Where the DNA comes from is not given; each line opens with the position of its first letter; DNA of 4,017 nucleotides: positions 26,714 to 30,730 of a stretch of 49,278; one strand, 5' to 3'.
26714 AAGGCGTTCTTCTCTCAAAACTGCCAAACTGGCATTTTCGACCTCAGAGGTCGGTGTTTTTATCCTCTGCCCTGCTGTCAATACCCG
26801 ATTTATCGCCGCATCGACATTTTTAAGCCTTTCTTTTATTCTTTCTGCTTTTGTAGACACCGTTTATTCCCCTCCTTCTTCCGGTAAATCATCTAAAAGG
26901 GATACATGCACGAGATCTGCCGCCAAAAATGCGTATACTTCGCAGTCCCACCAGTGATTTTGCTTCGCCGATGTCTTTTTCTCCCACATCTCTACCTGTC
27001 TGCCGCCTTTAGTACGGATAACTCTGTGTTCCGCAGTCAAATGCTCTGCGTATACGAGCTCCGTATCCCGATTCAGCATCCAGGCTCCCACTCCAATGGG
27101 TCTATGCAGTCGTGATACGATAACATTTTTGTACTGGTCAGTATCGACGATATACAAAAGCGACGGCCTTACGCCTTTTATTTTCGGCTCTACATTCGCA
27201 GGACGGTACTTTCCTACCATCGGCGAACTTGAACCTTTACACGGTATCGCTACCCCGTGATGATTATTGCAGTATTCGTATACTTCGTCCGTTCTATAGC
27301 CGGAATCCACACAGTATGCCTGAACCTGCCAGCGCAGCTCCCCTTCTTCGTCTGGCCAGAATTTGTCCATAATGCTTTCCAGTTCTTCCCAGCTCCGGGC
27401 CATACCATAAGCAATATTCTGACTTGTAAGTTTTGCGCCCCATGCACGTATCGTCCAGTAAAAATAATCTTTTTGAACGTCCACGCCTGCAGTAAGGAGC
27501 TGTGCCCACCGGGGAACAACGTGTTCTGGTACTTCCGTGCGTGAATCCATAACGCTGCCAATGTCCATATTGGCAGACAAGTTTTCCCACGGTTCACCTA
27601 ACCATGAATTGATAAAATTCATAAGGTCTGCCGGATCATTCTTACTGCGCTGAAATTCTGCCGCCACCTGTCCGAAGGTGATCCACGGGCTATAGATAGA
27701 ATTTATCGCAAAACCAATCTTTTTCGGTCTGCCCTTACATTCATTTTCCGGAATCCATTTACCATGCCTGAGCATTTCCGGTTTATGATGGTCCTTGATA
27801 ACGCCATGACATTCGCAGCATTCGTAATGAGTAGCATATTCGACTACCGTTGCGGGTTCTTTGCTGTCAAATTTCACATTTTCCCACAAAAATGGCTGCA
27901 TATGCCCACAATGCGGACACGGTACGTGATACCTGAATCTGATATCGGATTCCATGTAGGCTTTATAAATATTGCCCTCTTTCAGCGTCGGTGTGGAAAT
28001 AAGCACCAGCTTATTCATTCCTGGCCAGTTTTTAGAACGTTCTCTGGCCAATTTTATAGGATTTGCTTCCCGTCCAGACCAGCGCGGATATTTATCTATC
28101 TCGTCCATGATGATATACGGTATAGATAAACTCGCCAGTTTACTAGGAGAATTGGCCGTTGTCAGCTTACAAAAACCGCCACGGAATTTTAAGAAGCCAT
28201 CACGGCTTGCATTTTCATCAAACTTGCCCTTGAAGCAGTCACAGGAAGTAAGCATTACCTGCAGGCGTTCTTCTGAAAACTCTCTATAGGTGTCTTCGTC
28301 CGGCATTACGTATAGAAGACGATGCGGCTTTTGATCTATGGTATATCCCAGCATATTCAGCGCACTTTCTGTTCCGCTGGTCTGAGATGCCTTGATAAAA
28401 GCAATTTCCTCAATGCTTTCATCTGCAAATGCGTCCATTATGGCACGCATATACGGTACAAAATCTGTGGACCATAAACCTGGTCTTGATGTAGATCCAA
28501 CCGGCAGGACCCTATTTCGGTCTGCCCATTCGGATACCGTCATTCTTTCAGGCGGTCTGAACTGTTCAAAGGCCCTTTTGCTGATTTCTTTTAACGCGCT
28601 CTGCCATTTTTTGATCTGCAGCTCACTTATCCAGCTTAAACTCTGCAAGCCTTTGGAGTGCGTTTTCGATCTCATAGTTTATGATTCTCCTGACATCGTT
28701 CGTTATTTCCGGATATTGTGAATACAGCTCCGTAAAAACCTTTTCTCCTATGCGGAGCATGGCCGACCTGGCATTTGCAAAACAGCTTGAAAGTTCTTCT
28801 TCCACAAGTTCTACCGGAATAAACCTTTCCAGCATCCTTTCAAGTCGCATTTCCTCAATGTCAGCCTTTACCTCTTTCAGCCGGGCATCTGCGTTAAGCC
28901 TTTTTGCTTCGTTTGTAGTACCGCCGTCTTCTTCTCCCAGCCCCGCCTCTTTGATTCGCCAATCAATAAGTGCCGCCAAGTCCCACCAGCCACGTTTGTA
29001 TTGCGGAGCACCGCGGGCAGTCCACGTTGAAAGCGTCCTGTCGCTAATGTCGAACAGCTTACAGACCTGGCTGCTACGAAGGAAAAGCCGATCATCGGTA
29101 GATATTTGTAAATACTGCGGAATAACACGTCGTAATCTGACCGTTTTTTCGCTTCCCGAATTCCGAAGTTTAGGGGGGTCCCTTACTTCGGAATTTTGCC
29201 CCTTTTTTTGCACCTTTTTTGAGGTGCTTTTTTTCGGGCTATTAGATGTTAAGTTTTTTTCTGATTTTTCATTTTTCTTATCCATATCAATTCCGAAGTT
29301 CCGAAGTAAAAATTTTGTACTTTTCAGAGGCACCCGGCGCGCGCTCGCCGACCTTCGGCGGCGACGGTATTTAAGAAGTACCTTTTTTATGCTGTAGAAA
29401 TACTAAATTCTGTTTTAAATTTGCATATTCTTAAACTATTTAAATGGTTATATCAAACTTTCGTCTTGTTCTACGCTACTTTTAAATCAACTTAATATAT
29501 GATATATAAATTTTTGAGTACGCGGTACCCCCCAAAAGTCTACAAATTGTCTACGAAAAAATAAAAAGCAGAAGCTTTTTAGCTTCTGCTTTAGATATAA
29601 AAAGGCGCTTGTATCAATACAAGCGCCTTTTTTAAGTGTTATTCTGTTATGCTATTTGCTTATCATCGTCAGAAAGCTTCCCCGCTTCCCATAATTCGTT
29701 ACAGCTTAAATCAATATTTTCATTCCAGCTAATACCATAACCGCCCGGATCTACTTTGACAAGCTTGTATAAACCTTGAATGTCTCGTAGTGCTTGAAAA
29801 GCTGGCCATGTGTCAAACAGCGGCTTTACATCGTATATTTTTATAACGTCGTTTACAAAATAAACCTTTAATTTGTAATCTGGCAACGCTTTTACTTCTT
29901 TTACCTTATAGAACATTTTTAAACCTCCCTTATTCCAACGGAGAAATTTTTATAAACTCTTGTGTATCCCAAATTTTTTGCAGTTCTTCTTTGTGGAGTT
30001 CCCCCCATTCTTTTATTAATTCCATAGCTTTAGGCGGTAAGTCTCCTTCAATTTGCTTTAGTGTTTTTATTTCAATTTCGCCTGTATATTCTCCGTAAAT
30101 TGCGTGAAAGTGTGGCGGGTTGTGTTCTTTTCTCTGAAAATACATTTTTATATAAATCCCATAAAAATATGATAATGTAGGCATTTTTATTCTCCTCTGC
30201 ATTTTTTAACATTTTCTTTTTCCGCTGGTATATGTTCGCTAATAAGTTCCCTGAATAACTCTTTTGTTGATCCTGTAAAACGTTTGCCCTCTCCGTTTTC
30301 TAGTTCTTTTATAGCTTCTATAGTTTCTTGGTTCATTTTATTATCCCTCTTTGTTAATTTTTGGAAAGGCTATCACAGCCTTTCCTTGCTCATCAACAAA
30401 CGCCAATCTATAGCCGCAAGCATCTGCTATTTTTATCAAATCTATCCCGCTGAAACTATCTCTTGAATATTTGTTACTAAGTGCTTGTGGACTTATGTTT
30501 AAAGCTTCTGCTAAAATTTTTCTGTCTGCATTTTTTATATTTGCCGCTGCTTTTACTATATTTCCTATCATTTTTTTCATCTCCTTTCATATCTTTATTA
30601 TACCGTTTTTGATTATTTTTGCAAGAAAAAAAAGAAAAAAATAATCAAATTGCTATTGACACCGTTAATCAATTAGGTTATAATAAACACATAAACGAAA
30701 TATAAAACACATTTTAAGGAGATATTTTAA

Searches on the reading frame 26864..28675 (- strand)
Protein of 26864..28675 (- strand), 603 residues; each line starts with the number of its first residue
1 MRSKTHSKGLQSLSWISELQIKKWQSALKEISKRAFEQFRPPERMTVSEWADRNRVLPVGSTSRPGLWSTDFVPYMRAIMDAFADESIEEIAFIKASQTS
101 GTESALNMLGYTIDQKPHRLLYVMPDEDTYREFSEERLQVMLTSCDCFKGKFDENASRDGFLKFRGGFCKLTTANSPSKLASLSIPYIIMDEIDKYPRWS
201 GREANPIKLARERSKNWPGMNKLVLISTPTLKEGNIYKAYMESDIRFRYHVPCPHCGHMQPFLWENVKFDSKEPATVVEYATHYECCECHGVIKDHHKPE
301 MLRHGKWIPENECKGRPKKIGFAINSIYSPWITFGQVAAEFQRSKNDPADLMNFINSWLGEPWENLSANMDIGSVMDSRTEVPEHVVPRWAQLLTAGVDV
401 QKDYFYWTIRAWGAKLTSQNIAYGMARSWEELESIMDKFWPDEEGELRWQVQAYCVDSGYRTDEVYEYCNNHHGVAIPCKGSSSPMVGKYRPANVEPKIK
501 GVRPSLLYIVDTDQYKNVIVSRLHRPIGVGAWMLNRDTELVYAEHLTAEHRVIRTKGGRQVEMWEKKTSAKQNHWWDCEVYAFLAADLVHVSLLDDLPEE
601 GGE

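Call 25: search_dna_similar(query=window:26864-28675:-, collection=phages, mode=protein, max_rows=15)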
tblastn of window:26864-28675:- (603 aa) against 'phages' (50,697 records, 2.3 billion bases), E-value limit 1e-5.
Records with a match: 931; places in all: 934; records where one place covers at least 80% of the query: 551.
Best place of each record, by identity: <60% 931.
By first word of the organism name: Escherichia 133; Salmonella 87; Bacillus 85; Flavobacterium 79; Vibrio 74; Pseudomonas 60; Rhodobacter 39; Klebsiella 27; Bacteriophage 26; Aeromonas 24; and 72 more.
By host as written in the record: - 142; Flavobacterium columnare 62; Escherichia coli 54; Rhodobacter capsulatus YW1 39; Pseudomonas aeruginosa 32; Salmonella enterica subsp. enterica serovar Typhimurium 24; Ralstonia solanacearum 21; Salmonella enterica 17; and 277 more.
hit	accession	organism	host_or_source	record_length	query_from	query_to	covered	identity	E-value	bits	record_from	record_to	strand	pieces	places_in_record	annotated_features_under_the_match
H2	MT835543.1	Bacteriophage sp.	human fecal samples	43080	35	594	93%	42.4%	2e-136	444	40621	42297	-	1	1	record has no annotation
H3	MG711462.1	Faecalibacterium phage FP_Epona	Faecalibacterium prausnitzii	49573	33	602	95%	41.0%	1e-139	454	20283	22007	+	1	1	terminase large subunit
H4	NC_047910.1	Faecalibacterium phage FP_Epona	Faecalibacterium prausnitzii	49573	33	602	95%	41.0%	1e-139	454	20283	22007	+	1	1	terminase large subunit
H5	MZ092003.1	Paenibacillus phage Pd_22F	Paenibacillus dendritiformis PB22F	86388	39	598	93%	41.2%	2e-143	465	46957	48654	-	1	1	terminase large subunit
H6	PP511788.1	Dulem virus 34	Propithecus coquereli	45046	56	602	91%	41.2%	2e-128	422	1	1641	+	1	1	terminase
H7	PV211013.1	Roseobacter phage CRP-823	Roseobacter sp. FZCC0197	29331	29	593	94%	34.4%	1e-78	277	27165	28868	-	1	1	terminase large subunit | terminase small subunit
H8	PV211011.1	Roseobacter phage CRP-821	Roseobacter sp. FZCC0197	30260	29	593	94%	34.2%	4e-78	275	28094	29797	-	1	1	terminase large subunit | terminase small subunit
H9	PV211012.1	Roseobacter phage CRP-822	Roseobacter sp. FZCC0197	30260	29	593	94%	34.2%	4e-78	275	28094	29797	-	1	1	terminase large subunit | terminase small subunit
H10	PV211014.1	Roseobacter phage CRP-831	Roseobacter sp. FZCC0196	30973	29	593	94%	34.2%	4e-78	275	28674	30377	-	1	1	terminase large subunit | terminase small subunit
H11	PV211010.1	Roseobacter phage CRP-811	Roseobacter sp. FZCC0198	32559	13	582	95%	33.9%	6e-79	278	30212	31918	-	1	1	terminase large subunit | terminase small subunit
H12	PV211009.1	Roseobacter phage CRP-701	Roseobacter sp. FZCC1911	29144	16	593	96%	32.9%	3e-76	270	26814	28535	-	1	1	terminase large subunit | terminase small subunit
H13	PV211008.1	Roseobacter phage CRP-406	Roseobacter sp. FZCC0037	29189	16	593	96%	32.6%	1e-76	271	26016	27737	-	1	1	terminase large subunit | terminase small subunit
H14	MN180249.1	Wolbachia phage WO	Wolbachia sp. wRi_AMD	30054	32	586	92%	33.4%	2e-85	297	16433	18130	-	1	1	terminase large subunit | hypothetical protein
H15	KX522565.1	Wolbachia phage WO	wVitA Wolbachia of Nasonia vitripennis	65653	37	586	91%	33.2%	4e-82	287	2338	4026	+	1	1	terminase large subunit family protein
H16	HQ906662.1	Wolbachia endosymbiont wVitA of Nasonia vitripennis phage ...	Wolbachia endosymbiont wVitA of Nasonia ...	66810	37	586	91%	33.2%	4e-82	287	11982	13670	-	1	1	phage terminase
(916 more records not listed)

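Call 75: find_encoding_contigs(protein=window:26864-28675:-, flank=1000, max_places=6)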
Protein window:26864-28675:- (603 aa): 25 contigs read that carry it; 4 places shown.
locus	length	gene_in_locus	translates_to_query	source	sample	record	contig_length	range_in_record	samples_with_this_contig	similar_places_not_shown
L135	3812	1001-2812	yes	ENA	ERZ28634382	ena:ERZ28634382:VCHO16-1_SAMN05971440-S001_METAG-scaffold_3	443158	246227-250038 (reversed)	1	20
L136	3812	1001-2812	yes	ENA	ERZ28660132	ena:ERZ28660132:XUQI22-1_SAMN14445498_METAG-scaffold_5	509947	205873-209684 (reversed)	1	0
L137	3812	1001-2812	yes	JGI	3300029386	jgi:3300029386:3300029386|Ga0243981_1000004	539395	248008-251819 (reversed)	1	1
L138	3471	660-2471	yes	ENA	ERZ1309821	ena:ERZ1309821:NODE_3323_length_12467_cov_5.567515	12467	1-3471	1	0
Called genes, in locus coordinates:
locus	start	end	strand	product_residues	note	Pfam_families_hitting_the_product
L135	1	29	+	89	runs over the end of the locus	PF10387:DUF2442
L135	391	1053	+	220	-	-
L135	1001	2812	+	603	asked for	PF05876:GpA_ATPase, PF20454:GpA_nuclease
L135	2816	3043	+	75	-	-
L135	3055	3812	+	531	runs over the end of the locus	PF05136:Phage_portal_2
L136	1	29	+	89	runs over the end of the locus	PF10387:DUF2442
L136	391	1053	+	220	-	-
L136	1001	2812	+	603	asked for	PF05876:GpA_ATPase, PF20454:GpA_nuclease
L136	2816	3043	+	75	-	-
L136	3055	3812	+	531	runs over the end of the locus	PF05136:Phage_portal_2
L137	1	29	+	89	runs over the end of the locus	PF10387:DUF2442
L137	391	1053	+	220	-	-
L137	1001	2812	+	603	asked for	PF05876:GpA_ATPase, PF20454:GpA_nuclease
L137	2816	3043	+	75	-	-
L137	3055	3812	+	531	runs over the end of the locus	PF05136:Phage_portal_2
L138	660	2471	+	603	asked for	PF05876:GpA_ATPase, PF20454:GpA_nuclease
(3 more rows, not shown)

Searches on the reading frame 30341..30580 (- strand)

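Call 89: search_protein_families(library=pfam, proteins=[window:30341-30580:-], max_evalue=0.01)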
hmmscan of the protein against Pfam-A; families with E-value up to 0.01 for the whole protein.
window:30341-30580:- (79 aa): 1 family
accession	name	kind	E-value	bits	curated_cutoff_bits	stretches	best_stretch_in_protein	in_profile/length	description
PF07022.19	Phage_CI_repr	-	1.2e-06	29.2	22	1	14-60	9-55/65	Bacteriophage CI repressor helix-turn-helix domain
